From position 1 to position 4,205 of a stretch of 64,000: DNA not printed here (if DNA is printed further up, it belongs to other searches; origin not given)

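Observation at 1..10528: A CdiA apparently split into two separately exported proteins, near the filament/FHA-2 junction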

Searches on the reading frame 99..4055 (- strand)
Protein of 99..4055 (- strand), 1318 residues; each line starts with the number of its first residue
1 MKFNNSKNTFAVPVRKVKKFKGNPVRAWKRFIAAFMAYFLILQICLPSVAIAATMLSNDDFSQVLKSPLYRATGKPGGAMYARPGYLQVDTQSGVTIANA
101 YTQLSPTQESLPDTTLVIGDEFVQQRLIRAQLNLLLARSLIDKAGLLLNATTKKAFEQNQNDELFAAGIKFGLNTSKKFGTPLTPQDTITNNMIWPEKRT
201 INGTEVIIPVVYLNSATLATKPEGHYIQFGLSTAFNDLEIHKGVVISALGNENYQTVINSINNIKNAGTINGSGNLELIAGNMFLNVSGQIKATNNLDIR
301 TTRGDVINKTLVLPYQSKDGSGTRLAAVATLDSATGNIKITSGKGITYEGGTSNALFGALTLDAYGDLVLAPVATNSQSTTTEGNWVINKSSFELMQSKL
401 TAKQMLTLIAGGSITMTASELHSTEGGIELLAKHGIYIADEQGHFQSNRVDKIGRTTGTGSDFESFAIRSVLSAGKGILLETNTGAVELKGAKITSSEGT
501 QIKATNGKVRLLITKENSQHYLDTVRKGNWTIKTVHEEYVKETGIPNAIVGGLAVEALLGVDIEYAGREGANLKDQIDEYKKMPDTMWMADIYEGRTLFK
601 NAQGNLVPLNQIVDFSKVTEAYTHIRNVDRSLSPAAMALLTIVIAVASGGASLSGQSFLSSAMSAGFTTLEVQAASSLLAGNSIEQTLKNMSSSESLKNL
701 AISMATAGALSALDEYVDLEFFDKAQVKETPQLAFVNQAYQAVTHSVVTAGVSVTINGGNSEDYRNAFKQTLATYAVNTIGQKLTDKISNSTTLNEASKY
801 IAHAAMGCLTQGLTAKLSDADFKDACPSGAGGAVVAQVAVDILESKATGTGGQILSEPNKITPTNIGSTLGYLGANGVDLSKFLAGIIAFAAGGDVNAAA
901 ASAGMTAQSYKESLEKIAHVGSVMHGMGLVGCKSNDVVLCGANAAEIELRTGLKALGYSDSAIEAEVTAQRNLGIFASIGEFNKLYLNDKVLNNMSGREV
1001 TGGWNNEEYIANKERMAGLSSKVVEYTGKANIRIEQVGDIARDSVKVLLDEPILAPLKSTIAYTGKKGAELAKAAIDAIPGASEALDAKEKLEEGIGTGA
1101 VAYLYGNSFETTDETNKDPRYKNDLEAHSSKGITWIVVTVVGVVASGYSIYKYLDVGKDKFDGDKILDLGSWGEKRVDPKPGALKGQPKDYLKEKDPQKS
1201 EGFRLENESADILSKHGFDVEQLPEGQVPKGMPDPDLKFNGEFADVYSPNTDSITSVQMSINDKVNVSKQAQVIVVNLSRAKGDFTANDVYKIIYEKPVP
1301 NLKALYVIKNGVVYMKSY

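Call 4: search_protein_families(library=pfam, proteins=[window:99-4055:-], max_evalue=0.01)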
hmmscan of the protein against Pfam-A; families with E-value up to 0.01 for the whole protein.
window:99-4055:- (1318 aa): 2 families
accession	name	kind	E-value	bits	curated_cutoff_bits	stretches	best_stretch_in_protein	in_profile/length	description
PF04830.18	DUF637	-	1.6e-19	70.7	26.6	1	662-826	1-165/168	Possible hemagglutinin (DUF637)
PF18451.7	CdiA_C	-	2.2e-05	25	26.6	1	1234-1310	2-77/81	Contact-dependent growth inhibition CdiA C-terminal domain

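Call 6: search_protein_families(library=ncbifam, proteins=[window:99-4055:-], max_evalue=0.1)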
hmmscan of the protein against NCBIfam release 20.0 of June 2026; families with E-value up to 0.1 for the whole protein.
window:99-4055:- (1318 aa): 0 families

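Call 12: find_related_loci(query=window:99-4055:-, collection=genome_contigs, flank=10000)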
Query window:99-4055:- (1318 aa) in genome_contigs; peptide patterns used: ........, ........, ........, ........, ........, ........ (x = any residue, [..] = any of these).
35 stretches matched a pattern; 1 encode a relative of the query (tblastn E <= 1e-3); 1 distinct loci.
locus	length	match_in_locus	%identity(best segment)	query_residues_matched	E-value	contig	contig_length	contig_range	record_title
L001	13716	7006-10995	52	1-1318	0e+0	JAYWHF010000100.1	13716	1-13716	MAG: Gammaproteobacteria bacterium isolate GLR68_GL53_UP_2_concoct_68 GLR68_GL53_UP_2_concoct_68_99, whole genome shotgu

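Call 15: search_protein_families(library=pfam, proteins=[L001:4425-6596:+, L001:6512-7009:+, L001:7021-10998:+, L001:10999-11433:+], max_evalue=10)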
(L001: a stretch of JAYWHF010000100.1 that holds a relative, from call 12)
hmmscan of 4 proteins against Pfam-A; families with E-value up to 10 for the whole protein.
L001:4425-6596:+ (723 aa): 1 family
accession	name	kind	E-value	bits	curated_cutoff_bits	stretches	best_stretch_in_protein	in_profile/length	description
PF22692.1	LlgE_F_G_D1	-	0.054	14.1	27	1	234-266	17-48/64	Flagellar hook protein FlgE/F/G D1 domain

L001:6512-7009:+ (165 aa): 2 families
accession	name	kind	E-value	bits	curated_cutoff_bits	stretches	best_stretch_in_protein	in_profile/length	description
PF17587.7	Dmd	-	0.032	15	27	1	129-154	19-45/60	Discriminator of mRNA degradation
PF13460.12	NAD_binding_10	-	0.12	12.6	27.2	1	42-142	77-178/184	NAD(P)H-binding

L001:7021-10998:+ (1325 aa): 3 families
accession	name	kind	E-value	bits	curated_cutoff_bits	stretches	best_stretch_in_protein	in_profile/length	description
PF04830.18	DUF637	-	9.6e-17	61.7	26.6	1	678-838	1-166/168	Possible hemagglutinin (DUF637)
PF18451.7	CdiA_C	-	8.2e-12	45.6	26.6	1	1241-1317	1-77/81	Contact-dependent growth inhibition CdiA C-terminal domain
PF13332.12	Fil_haemagg_2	-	0.018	15.6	22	3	466-519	16-68/170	Hemagglutinin repeat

L001:10999-11433:+ (144 aa): 0 families

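Call 18: search_solved_structures(query=window:99-4055:-, max_evalue=1, show_alignments=2)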
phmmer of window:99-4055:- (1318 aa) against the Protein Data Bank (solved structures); distinct sequences matched with E-value up to 1: 1.
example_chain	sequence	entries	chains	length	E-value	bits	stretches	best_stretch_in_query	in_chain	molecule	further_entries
4g6v_A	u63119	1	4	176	2.6e-10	42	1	1180-1308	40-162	Adhesin/hemolysin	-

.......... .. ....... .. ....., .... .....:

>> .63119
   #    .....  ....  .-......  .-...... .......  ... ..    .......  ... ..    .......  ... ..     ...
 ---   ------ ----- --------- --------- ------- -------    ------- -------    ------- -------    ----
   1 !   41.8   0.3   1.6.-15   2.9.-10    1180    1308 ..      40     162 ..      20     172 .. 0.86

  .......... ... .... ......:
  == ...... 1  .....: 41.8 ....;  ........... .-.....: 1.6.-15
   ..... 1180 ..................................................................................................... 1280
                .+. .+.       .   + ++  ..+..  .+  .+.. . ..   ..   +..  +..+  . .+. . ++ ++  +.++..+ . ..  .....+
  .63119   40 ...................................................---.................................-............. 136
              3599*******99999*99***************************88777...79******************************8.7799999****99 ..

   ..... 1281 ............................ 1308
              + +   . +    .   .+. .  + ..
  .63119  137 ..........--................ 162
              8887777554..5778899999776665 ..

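Call 21: find_homologous_proteins(query=window:99-4055:-)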
Query window:99-4055:- (1318 aa): 13 proteins with E <= 0.001 among 8000 candidates.
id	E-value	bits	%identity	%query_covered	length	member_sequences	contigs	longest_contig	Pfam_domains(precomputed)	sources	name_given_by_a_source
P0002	0.0e+0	2894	100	100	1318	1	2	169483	PF04830.19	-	-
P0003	0.0e+0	1509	86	62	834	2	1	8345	PF04830.19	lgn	-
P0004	0.0e+0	1257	53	87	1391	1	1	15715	PF04830.19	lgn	-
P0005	0.0e+0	1247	53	87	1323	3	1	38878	PF04830.19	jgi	jgi:filamentous hemagglutinin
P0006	0.0e+0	1200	64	67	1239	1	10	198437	PF04830.19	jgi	jgi:filamentous hemagglutinin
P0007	0.0e+0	1192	54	85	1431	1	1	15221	PF07591.16,PF15526.12,PF13403.12,PF04830.19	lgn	-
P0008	0.0e+0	1110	51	86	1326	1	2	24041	PF04830.19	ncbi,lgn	-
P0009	1.1e-282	959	57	67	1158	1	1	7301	PF24241.2,PF04830.19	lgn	-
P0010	1.5e-152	528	39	66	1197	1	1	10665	PF04830.19,PF13930.13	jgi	jgi:filamentous hemagglutinin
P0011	1.7e-147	511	37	68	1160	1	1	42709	PF16309.11,PF04830.19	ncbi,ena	-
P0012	3.2e-57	212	27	63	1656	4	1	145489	PF13332.13,PF04830.19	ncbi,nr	ncbi:DUF637 domain-containing protein [Pseudoalteromonas luteoviolacea]|nr:DUF637 domain-containing 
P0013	3.9e-51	192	27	67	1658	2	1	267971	PF13332.13,PF04830.19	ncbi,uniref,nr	ncbi:hypothetical protein N473_03990 [Pseudoalteromonas luteoviolacea CPMOR-1]|uniref:DUF637 domain-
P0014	8.8e-12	62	24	32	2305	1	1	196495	PF13332.13,PF05594.21,PF04830.19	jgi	jgi:filamentous hemagglutinin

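Call 23: find_encoding_contigs(protein=P0006, flank=10000, max_places=2)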
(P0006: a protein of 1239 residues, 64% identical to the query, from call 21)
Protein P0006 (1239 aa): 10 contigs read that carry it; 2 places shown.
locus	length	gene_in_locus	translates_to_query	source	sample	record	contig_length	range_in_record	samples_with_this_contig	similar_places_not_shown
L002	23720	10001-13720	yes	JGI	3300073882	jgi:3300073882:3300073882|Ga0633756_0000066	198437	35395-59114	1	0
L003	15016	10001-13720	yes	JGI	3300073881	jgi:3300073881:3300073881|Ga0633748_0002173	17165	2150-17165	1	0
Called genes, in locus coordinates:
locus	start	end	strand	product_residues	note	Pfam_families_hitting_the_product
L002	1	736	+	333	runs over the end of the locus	PF00589:Phage_integrase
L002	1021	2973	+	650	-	PF01656:CbiA, PF02374:ArsA_ATPase, PF06564:CBP_BcsQ, PF07015:VirC1 (faint), PF09140:MipZ (faint), PF10609:ParA (weak), PF13614:AAA_31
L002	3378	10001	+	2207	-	PF11456:DUF3019 (faint), PF06832:BiPBP_C (faint), PF17957:Big_7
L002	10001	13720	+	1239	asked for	PF04830:DUF637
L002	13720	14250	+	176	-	-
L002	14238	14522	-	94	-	PF05016:ParE_toxin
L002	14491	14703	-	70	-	PF05509:TraY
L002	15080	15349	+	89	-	PF13711:DUF4160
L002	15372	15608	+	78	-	PF10387:DUF2442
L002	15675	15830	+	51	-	-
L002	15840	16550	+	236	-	PF01797:Y1_Tnp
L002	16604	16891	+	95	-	PF04365:BrnT_toxin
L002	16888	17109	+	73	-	PF12441:CopG_antitoxin, PF14384:BrnA_antitoxin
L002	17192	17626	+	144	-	-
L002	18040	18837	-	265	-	PF05721:PhyH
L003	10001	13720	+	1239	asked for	PF04830:DUF637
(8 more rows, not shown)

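Call 24: find_encoding_contigs(protein=P0005, flank=10000, max_places=2)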
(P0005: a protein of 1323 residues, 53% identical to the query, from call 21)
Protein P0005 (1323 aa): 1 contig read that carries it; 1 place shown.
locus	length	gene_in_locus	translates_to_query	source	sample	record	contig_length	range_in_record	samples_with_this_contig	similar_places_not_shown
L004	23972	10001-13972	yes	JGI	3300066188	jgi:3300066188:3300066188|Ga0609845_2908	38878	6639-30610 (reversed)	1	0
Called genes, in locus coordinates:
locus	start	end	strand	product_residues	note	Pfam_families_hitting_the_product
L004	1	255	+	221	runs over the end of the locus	PF12146:Hydrolase_4 (weak), PF00561:Abhydrolase_1 (weak), PF02129:Peptidase_S15 (weak), PF12697:Abhydrolase_6 (weak), PF20408:Abhydrolase_11 (weak), PF00326:Peptidase_S9 (faint), PF01738:DLH (weak)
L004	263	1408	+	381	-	PF03969:AFG1_ATPase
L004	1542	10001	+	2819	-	PF00801:PKD (faint), PF03534:SpvB (faint), PF01839:FG-GAP (faint), PF13517:FG-GAP_3 (weak), PF06832:BiPBP_C (faint), PF19077:Big_13 (faint), PF17957:Big_7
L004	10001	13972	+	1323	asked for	PF04830:DUF637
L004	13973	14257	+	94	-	-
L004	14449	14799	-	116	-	PF00884:Sulfatase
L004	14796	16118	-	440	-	PF08019:EptA_B_N, PF00884:Sulfatase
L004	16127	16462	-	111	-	PF01569:PAP2 (weak)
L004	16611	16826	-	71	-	-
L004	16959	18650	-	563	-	PF01565:FAD_binding_4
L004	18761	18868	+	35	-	-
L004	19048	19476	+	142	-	PF00572:Ribosomal_L13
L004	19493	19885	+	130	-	PF00380:Ribosomal_S9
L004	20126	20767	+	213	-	PF10399:UCR_Fe-S_N, PF00355:Rieske (weak)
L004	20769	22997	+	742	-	PF00033:Cytochrome_B, PF13631:Cytochrom_B_N_2, PF00032:Cytochrom_B_C, PF02167:Cytochrom_C1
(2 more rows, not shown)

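Call 25: find_encoding_contigs(protein=P0011, flank=10000, max_places=2)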
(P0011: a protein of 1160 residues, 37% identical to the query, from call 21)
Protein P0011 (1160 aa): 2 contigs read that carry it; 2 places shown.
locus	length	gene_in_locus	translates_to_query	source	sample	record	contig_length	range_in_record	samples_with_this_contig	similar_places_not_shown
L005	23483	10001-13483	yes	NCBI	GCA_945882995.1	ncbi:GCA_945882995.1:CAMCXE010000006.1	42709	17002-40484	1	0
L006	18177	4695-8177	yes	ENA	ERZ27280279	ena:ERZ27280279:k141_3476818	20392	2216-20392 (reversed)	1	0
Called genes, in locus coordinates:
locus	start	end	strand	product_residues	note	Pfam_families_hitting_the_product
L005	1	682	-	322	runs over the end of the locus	PF05704:Caps_synth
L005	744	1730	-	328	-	PF00535:Glycos_transf_2, PF10111:Glyco_tranf_2_2, PF13641:Glyco_tranf_2_3 (weak)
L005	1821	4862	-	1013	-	PF01565:FAD_binding_4, PF02913:FAD-oxidase_C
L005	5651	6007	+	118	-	-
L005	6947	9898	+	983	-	-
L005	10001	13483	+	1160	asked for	PF04830:DUF637, PF16309:DUF4951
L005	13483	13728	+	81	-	-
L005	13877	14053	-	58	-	-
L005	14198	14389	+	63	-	PF15526:Ntox21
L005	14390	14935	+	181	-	-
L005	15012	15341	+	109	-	-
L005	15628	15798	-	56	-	-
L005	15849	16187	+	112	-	-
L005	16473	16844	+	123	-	-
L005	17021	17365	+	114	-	-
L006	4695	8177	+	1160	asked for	PF04830:DUF637, PF16309:DUF4951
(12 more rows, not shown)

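Call 38: find_encoding_contigs(protein=P0014, flank=8000, max_places=1)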
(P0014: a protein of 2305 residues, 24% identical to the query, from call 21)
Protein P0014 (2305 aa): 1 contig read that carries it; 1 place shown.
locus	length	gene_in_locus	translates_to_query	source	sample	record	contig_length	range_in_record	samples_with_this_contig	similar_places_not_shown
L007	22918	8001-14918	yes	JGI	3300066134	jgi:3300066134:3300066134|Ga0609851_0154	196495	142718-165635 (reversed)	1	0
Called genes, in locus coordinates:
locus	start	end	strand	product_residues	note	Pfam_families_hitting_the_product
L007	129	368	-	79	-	PF01738:DLH (weak), PF00561:Abhydrolase_1 (weak), PF12146:Hydrolase_4 (weak)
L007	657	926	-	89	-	PF12146:Hydrolase_4 (weak), PF00561:Abhydrolase_1, PF12697:Abhydrolase_6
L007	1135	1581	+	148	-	PF01638:HxlR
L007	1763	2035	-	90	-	-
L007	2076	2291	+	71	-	PF08479:POTRA_2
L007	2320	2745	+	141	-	PF17287:POTRA_3 (faint), PF03865:ShlB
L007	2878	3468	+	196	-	PF03865:ShlB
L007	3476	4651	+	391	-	PF05860:TPS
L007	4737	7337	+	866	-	-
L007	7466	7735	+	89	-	PF05594:Fil_haemagg (weak)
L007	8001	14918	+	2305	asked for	PF05594:Fil_haemagg (faint), PF13332:Fil_haemagg_2, PF04830:DUF637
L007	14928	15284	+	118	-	-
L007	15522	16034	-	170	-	-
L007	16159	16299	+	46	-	PF13641:Glyco_tranf_2_3 (weak), PF00535:Glycos_transf_2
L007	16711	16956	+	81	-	-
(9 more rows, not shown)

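Call 39: find_encoding_contigs(protein=P0012, flank=10000, max_places=1)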
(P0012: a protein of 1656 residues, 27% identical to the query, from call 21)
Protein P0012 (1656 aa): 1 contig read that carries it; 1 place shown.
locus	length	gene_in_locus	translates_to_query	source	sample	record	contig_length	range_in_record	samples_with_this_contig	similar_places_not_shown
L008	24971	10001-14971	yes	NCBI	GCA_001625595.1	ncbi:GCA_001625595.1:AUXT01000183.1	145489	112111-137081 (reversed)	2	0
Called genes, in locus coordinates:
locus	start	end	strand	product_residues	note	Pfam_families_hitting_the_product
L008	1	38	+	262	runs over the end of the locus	PF00005:ABC_tran, PF13304:AAA_21 (faint)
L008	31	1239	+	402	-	PF12679:ABC2_membrane_2, PF12698:ABC2_membrane_3, PF01061:ABC2_membrane, PF12730:ABC2_membrane_4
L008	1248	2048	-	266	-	PF00149:Metallophos, PF12850:Metallophos_2 (faint)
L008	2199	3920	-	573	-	PF00587:tRNA-synt_2b, PF04073:tRNA_edit, PF03129:HGTP_anticodon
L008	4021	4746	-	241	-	PF01980:TrmO_N, PF18389:TrmO_C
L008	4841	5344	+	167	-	-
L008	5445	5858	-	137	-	PF01609:DDE_Tnp_1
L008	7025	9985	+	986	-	-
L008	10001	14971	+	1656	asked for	PF13332:Fil_haemagg_2 (faint), PF04830:DUF637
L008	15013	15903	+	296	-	PF15575:Imm49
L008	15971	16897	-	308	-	PF03781:FGE-sulfatase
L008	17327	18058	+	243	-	PF00106:adh_short, PF13561:adh_short_C2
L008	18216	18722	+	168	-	-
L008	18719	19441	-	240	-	PF01564:Spermine_synth, PF13649:Methyltransf_25 (weak), PF05430:Methyltransf_30 (faint)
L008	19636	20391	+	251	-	PF00497:SBP_bac_3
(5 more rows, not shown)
